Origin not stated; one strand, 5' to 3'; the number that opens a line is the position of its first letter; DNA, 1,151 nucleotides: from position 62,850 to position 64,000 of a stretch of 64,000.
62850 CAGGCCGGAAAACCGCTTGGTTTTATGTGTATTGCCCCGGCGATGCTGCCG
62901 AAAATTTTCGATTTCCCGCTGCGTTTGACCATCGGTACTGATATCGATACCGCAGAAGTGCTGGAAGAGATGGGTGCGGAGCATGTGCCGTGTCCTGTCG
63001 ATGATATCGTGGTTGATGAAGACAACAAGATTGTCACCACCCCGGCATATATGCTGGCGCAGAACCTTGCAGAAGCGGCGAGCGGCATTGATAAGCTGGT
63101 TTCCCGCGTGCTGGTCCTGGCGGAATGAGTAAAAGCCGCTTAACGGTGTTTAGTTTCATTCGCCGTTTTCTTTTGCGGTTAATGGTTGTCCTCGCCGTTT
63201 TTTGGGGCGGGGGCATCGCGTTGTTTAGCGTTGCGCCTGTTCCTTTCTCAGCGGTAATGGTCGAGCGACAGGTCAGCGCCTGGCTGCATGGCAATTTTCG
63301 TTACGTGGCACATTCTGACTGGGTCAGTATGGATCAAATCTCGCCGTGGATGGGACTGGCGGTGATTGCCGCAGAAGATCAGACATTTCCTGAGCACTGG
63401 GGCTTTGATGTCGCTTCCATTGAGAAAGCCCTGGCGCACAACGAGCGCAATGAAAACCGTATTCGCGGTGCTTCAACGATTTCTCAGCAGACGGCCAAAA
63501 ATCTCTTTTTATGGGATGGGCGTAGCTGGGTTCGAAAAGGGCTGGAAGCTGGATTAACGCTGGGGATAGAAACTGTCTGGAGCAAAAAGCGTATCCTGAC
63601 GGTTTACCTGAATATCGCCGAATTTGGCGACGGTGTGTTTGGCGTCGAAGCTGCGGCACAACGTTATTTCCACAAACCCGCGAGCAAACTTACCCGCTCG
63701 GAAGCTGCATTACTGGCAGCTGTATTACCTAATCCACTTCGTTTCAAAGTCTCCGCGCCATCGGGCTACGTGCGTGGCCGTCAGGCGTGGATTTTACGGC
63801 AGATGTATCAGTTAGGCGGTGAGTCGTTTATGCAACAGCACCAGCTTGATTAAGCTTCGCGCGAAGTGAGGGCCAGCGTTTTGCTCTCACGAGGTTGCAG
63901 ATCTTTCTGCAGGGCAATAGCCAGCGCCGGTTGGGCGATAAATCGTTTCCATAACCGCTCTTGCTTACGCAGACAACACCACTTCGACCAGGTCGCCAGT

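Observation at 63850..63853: Convergent genes mtgA and yrbL share overlapping stop codons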

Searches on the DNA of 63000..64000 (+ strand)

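Call 4: search_dna_similar(query=window:63000-64000:+, collection=ecoli_genomes, mode=near, max_rows=15)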
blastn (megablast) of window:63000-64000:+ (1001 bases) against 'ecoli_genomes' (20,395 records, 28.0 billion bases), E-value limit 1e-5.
Records with a match: 5425; places in all: 5429; records where one place covers at least 80% of the query: 5413.
Genomes with a match: 5425 of 5426; with a place that covers at least 80% of the query: 5413. Places per genome that has any: lowest 1, median 1, highest 2. On chromosomes: 5428 places; on plasmids: 1.
Best place of each record, by identity: >=99% 1; 95-99% 5424.
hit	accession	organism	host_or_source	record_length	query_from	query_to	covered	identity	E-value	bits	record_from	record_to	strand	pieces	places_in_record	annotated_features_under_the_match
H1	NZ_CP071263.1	Escherichia coli strain MEI003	Outdoors environment of a veterinary ...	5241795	1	1001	100%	100.0%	0e+0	1849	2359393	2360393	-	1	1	mtgA: monofunctional biosynthetic peptidoglycan transglycosylase | yrbL: PhoP regulatory network protein YrbL | elbB: isoprenoid biosynthesis glyoxalase ElbB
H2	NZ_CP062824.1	Escherichia coli O169:H41 strain Res13-Lact-PER13-34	Sus scrofa domesticus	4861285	1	1001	100%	98.7%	0e+0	1777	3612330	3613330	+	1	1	mtgA: monofunctional biosynthetic peptidoglycan transglycosylase | yrbL: PhoP regulatory network protein YrbL | elbB: isoprenoid biosynthesis glyoxalase ElbB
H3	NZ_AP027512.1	Escherichia coli strain LR-28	Homo sapiens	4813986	1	1001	100%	98.6%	0e+0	1772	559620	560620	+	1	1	mtgA: monofunctional biosynthetic peptidoglycan transglycosylase | yrbL: PhoP regulatory network protein YrbL | elbB: isoprenoid biosynthesis glyoxalase ElbB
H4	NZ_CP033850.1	Escherichia coli strain FDAARGOS_497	Homo sapiens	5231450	1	1001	100%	98.5%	0e+0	1766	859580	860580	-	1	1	mtgA: monofunctional biosynthetic peptidoglycan transglycosylase | yrbL: PhoP regulatory network protein YrbL | elbB: isoprenoid biosynthesis glyoxalase ElbB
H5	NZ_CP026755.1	Escherichia coli strain AR_0077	missing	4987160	1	1001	100%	98.5%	0e+0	1766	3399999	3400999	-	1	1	mtgA: monofunctional biosynthetic peptidoglycan transglycosylase | yrbL: PhoP regulatory network protein YrbL | elbB: isoprenoid biosynthesis glyoxalase ElbB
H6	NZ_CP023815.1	Escherichia coli strain IMT16316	wild bird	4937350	1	1001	100%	98.5%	0e+0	1766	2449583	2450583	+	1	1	mtgA: monofunctional biosynthetic peptidoglycan transglycosylase | yrbL: PhoP regulatory network protein YrbL | elbB: isoprenoid biosynthesis glyoxalase ElbB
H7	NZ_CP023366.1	Escherichia coli strain 1428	canine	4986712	1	1001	100%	98.5%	0e+0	1766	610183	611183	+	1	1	mtgA: monofunctional biosynthetic peptidoglycan transglycosylase | yrbL: PhoP regulatory network protein YrbL | elbB: isoprenoid biosynthesis glyoxalase ElbB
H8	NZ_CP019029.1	Escherichia coli strain Ecol_881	Homo sapiens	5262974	1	1001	100%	98.5%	0e+0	1766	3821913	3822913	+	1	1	mtgA: monofunctional biosynthetic peptidoglycan transglycosylase | yrbL: PhoP regulatory network protein YrbL | elbB: isoprenoid biosynthesis glyoxalase ElbB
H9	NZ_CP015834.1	Escherichia coli strain MS6198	Homo sapiens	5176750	1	1001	100%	98.5%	0e+0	1766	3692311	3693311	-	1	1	mtgA: monofunctional biosynthetic peptidoglycan transglycosylase | yrbL: PhoP regulatory network protein YrbL | elbB: isoprenoid biosynthesis glyoxalase ElbB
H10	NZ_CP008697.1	Escherichia coli strain ST648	Homo sapiens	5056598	1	1001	100%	98.5%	0e+0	1766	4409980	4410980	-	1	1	mtgA: monofunctional biosynthetic peptidoglycan transglycosylase | yrbL: PhoP regulatory network protein YrbL | elbB: isoprenoid biosynthesis glyoxalase ElbB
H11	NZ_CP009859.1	Escherichia coli strain ECONIH1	rectal swab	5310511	1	1001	100%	98.5%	0e+0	1766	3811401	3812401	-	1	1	mtgA: monofunctional biosynthetic peptidoglycan transglycosylase | yrbL: PhoP regulatory network protein YrbL | elbB: isoprenoid biosynthesis glyoxalase ElbB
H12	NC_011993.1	Escherichia coli LF82 strain LF82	-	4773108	1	1001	100%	98.5%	0e+0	1766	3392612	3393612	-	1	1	mtgA: monofunctional biosynthetic peptidoglycan transglycosylase | yrbL: PhoP regulatory network protein YrbL | elbB: isoprenoid biosynthesis glyoxalase ElbB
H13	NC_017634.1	Escherichia coli O83:H1 str. NRG 857C strain NRG 857C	-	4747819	1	1001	100%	98.5%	0e+0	1766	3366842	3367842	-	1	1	mtgA: monofunctional biosynthetic peptidoglycan transglycosylase | yrbL: PhoP regulatory network protein YrbL | elbB: isoprenoid biosynthesis glyoxalase ElbB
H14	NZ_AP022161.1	Escherichia coli strain WP5-S18-ESBL-08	-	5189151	1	1001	100%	98.5%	0e+0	1766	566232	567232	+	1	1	mtgA: monofunctional biosynthetic peptidoglycan transglycosylase | yrbL: PhoP regulatory network protein YrbL | elbB: isoprenoid biosynthesis glyoxalase ElbB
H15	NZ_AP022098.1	Escherichia coli strain WP4-S18-ESBL-09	-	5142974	1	1001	100%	98.5%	0e+0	1766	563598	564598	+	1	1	mtgA: monofunctional biosynthetic peptidoglycan transglycosylase | yrbL: PhoP regulatory network protein YrbL | elbB: isoprenoid biosynthesis glyoxalase ElbB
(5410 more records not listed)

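Call 5: get_annotated_region(hit=H1, flank=3000)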
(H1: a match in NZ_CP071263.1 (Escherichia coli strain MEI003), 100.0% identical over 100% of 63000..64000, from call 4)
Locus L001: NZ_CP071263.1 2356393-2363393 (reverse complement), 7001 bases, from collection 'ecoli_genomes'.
description: Escherichia coli strain MEI003 chromosome, complete genome
organism: Escherichia coli strain MEI003 (NCBI taxid 562)
replicon: chromosome; assembly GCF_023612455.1
host: -; source: Outdoors environment of a veterinary clinic; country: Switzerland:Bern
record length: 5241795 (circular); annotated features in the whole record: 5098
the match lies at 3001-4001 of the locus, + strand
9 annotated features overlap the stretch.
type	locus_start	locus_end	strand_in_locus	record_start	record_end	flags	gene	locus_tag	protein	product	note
CDS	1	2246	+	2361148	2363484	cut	arcB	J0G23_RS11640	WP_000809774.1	aerobic respiration two-component sensor histidine kinase ArcB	-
CDS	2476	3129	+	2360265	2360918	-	elbB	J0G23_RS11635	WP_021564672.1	isoprenoid biosynthesis glyoxalase ElbB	-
CDS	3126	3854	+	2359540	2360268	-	mtgA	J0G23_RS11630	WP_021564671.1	monofunctional biosynthetic peptidoglycan transglycosylase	-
CDS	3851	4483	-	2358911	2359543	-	yrbL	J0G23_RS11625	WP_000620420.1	PhoP regulatory network protein YrbL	-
CDS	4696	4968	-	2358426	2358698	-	npr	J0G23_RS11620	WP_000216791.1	PTS phosphocarrier protein NPr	-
CDS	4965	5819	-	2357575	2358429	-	rapZ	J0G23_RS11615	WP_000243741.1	RNase adapter RapZ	-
CDS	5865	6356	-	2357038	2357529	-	ptsN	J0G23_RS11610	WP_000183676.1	PTS IIA-like nitrogen regulatory protein PtsN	-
CDS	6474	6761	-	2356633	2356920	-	hpf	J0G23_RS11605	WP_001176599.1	ribosome hibernation promoting factor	-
CDS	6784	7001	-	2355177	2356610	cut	rpoN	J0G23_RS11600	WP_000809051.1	RNA polymerase factor sigma-54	-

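Call 19: search_dna_similar(query=L001:3790-3915:+, collection=ecoli_genomes, mode=near, rows=spread, max_rows=25)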
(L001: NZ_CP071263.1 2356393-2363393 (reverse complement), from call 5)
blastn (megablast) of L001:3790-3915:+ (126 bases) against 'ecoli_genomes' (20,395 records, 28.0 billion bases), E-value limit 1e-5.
Records with a match: 5425; places in all: 5426; records where one place covers at least 80% of the query: 5425.
Genomes with a match: 5425 of 5426; with a place that covers at least 80% of the query: 5425. Places per genome that has any: lowest 1, median 1, highest 2. On chromosomes: 5425 places; on plasmids: 1.
Best place of each record, by identity: >=99% 249; 95-99% 5176.
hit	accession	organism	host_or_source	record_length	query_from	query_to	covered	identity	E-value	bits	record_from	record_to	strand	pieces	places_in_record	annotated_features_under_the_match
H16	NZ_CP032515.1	Escherichia coli strain 118UI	Homo sapiens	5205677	1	126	100%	100.0%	1e-58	233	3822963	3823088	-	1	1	yrbL: PhoP regulatory network protein YrbL | mtgA: monofunctional biosynthetic peptidoglycan transglycosylase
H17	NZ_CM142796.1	Escherichia coli strain GPEC1035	chicken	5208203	1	126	100%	99.2%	5e-57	228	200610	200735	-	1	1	yrbL: PhoP regulatory network protein YrbL | mtgA: monofunctional biosynthetic peptidoglycan transglycosylase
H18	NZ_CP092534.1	Escherichia coli strain DS566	Homo sapiens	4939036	1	126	100%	98.4%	2e-55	222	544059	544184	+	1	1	mtgA: monofunctional biosynthetic peptidoglycan transglycosylase | yrbL: PhoP regulatory network protein YrbL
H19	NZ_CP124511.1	Escherichia coli strain AVS0501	environmental: river/lake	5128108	1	126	100%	98.4%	2e-55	222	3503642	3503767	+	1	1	mtgA: monofunctional biosynthetic peptidoglycan transglycosylase | yrbL: PhoP regulatory network protein YrbL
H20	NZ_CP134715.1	Escherichia coli strain RIVM_C040753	Homo sapiens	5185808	1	126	100%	98.4%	2e-55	222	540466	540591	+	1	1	mtgA: monofunctional biosynthetic peptidoglycan transglycosylase | yrbL: PhoP regulatory network protein YrbL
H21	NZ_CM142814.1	Escherichia coli strain GPEC172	chicken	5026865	1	126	100%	98.4%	2e-55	222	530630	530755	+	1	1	mtgA: monofunctional biosynthetic peptidoglycan transglycosylase | yrbL: PhoP regulatory network protein YrbL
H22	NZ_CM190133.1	Escherichia coli strain 23555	Homo sapiens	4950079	1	126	100%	98.4%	2e-55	222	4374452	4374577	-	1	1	yrbL: PhoP regulatory network protein YrbL | mtgA: monofunctional biosynthetic peptidoglycan transglycosylase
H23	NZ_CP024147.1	Escherichia coli strain 14EC033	clinical patient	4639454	1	126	100%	97.6%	1e-53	217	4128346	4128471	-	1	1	yrbL: PhoP regulatory network protein YrbL | mtgA: monofunctional biosynthetic peptidoglycan transglycosylase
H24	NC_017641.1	Escherichia coli UMNK88 strain UMNK88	porcine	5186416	1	126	100%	97.6%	1e-53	217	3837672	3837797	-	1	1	yrbL: PhoP regulatory network protein YrbL | mtgA: monofunctional biosynthetic peptidoglycan transglycosylase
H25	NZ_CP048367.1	Escherichia coli strain 164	environment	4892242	1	126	100%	97.6%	1e-53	217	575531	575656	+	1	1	mtgA: monofunctional biosynthetic peptidoglycan transglycosylase | yrbL: PhoP regulatory network protein YrbL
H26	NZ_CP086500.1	Escherichia coli strain Ec-050-T5-MAC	Homo sapiens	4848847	1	126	100%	97.6%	1e-53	217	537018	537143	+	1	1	mtgA: monofunctional biosynthetic peptidoglycan transglycosylase | yrbL: PhoP regulatory network protein YrbL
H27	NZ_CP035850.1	Escherichia coli strain TW10590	Homo sapiens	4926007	1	126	100%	97.6%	1e-53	217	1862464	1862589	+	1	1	mtgA: monofunctional biosynthetic peptidoglycan transglycosylase | yrbL: PhoP regulatory network protein YrbL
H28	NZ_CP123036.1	Escherichia coli strain E22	Homo sapiens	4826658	1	126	100%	97.6%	1e-53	217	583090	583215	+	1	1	mtgA: monofunctional biosynthetic peptidoglycan transglycosylase | yrbL: PhoP regulatory network protein YrbL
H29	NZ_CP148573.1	Escherichia coli strain Z1322HEC0006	Homo sapiens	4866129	1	126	100%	97.6%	1e-53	217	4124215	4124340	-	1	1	yrbL: PhoP regulatory network protein YrbL | mtgA: monofunctional biosynthetic peptidoglycan transglycosylase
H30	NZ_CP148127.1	Escherichia coli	missing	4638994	1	126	100%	97.6%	1e-53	217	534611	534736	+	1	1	mtgA: monofunctional biosynthetic peptidoglycan transglycosylase | yrbL: PhoP regulatory network protein YrbL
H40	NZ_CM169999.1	Escherichia coli strain N96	Tibetan Pig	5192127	1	126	100%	95.2%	1e-48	200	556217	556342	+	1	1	mtgA: monofunctional biosynthetic peptidoglycan transglycosylase | yrbL: PhoP regulatory network protein YrbL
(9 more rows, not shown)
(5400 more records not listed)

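Call 34: get_annotated_region(hit=H40, flank=100)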
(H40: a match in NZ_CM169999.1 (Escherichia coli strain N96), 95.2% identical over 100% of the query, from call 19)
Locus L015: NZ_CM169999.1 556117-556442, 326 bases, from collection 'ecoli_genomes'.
description: Escherichia coli strain N96 chromosome, whole genome shotgun sequence
organism: Escherichia coli strain N96 (NCBI taxid 562)
replicon: chromosome; assembly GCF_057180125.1
host: Tibetan Pig; source: feces; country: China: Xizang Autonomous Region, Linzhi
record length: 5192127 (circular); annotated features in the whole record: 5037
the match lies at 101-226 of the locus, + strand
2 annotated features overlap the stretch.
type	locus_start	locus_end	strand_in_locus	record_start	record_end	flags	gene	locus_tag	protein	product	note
CDS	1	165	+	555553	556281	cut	mtgA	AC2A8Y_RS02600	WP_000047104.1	monofunctional biosynthetic peptidoglycan transglycosylase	-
CDS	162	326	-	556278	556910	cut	yrbL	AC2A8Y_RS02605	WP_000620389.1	PhoP regulatory network protein YrbL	-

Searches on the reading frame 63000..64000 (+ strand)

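Call 9: search_protein_families(library=pfam, proteins=[L001:3851-4483:-])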
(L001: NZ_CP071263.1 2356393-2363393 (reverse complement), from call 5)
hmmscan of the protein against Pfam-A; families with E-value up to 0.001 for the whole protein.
L001:3851-4483:- (210 aa): 1 family
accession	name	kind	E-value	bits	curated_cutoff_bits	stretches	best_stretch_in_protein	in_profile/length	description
PF10707.15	YrbL-PhoP_reg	-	2.8e-67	226.4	31.5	1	2-185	1-184/185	PhoP regulatory network protein YrbL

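Call 15: find_related_loci(query=L001:3854-4483:-, collection=genome_contigs, flank=1500)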
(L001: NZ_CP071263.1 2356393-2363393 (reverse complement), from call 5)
Query L001:3854-4483:- (210 aa) in genome_contigs; peptide patterns used: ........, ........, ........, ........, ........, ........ (x = any residue, [..] = any of these).
45 stretches matched a pattern; 12 encode a relative of the query (tblastn E <= 1e-3); 12 distinct loci.
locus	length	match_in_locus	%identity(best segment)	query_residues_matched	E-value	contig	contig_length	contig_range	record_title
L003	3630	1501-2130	92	1-210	5e-136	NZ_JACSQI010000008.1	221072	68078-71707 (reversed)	Escherichia whittamii strain Sa2BVA5 NODE_8_length_221072_cov_8.905763, whole genome shotgun sequence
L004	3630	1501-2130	91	1-210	5e-135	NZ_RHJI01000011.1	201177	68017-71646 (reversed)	Escherichia sp. E1V33 1V33_11_consensus, whole genome shotgun sequence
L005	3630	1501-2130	92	1-210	6e-135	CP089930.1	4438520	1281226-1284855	Escherichia coli strain E69 chromosome, complete genome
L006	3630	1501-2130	90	1-210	5e-133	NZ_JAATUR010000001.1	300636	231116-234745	Escherichia coli strain SCPM-O-B-8794 1length=300636, whole genome shotgun sequence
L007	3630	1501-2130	92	1-210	3e-132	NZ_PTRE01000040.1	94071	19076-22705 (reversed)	Escherichia sp. MOD1-EC7003 MOD1-EC7003_40_length_94071_cov_127, whole genome shotgun sequence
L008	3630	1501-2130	89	1-210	4e-132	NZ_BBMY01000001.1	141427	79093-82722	Escherichia albertii NBRC 107761 = DSM 17582 strain NBRC 107761, whole genome shotgun sequence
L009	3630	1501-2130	85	1-210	1e-125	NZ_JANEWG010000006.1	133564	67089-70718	Citrobacter sp. Awk 4 510132-22-6, whole genome shotgun sequence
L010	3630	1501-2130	84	1-210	6e-125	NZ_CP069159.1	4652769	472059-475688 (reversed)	Citrobacter sp. R56 chromosome, complete genome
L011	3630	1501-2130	84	1-210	5e-125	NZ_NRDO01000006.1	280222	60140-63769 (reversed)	Citrobacter sp. NCU1 contig_6, whole genome shotgun sequence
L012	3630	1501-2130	83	1-210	2e-122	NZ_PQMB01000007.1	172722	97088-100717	Citrobacter amalonaticus strain S646 scaffold7.1, whole genome shotgun sequence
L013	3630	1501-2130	76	1-210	1e-108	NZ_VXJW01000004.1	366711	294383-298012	Salmonella enterica subsp. arizonae strain CCUG 6322T contig_0000004, whole genome shotgun sequence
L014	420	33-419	98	1-129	2e-95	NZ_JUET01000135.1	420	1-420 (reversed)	Tannerella forsythia strain ATCC 43037 contig135, whole genome shotgun sequence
